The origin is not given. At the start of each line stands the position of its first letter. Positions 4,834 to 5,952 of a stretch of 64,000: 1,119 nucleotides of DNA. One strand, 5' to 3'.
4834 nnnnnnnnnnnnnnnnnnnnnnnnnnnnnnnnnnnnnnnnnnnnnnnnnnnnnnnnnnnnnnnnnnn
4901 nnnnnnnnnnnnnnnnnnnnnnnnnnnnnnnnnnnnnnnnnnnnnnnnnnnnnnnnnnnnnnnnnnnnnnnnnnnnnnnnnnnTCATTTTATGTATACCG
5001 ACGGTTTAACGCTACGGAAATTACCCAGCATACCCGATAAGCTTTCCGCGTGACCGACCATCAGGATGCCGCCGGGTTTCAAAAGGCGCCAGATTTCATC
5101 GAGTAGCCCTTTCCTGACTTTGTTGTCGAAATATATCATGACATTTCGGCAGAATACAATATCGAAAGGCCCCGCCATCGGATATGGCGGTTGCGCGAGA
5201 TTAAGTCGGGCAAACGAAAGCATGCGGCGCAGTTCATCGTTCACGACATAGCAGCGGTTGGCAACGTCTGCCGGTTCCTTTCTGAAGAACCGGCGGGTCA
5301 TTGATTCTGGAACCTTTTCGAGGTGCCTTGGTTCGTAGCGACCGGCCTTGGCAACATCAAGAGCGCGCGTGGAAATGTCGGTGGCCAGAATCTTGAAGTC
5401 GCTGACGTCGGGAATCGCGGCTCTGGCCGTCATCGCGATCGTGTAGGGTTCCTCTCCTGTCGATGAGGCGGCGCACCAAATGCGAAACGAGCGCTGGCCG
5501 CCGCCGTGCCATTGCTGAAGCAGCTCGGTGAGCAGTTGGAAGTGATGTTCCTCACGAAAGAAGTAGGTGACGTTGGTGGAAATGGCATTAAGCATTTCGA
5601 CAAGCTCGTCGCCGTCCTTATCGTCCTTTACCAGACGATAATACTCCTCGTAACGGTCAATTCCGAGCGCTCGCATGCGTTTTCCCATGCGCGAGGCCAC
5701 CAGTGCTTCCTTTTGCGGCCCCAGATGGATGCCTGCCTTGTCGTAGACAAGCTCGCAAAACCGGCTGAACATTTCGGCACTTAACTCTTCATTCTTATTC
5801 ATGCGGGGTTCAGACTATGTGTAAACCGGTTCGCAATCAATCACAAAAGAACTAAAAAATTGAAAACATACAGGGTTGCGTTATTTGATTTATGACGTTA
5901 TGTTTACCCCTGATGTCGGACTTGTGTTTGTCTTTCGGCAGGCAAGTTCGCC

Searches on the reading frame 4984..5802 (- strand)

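Call 5: search_protein_families(library=pfam, proteins=[window:4984-5802:-], max_evalue=0.01)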
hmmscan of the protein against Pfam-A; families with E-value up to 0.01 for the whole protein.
window:4984-5802:- (272 aa): 7 families
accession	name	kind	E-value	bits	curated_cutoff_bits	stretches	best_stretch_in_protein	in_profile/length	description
PF01739.24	CheR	-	2.6e-57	193.8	27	1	77-269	1-193/195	CheR methyltransferase, SAM binding domain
PF03705.20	CheR_N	-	3.8e-18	65.4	27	1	12-62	3-53/53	CheR methyltransferase, all-alpha domain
PF08241.18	Methyltransf_11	-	5.9e-09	36.9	21.2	1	188-248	41-94/95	Methyltransferase domain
PF13649.12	Methyltransf_25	-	5.6e-08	33.8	27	1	197-245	50-97/97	Methyltransferase domain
PF08242.18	Methyltransf_12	-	1.6e-07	32.4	30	1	177-247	64-98/98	Methyltransferase domain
PF13847.12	Methyltransf_31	-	0.00037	20.7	27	1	211-256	73-116/145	Methyltransferase domain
PF13489.12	Methyltransf_23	-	0.0078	16.4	27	0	208-249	77-116/164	Methyltransferase domain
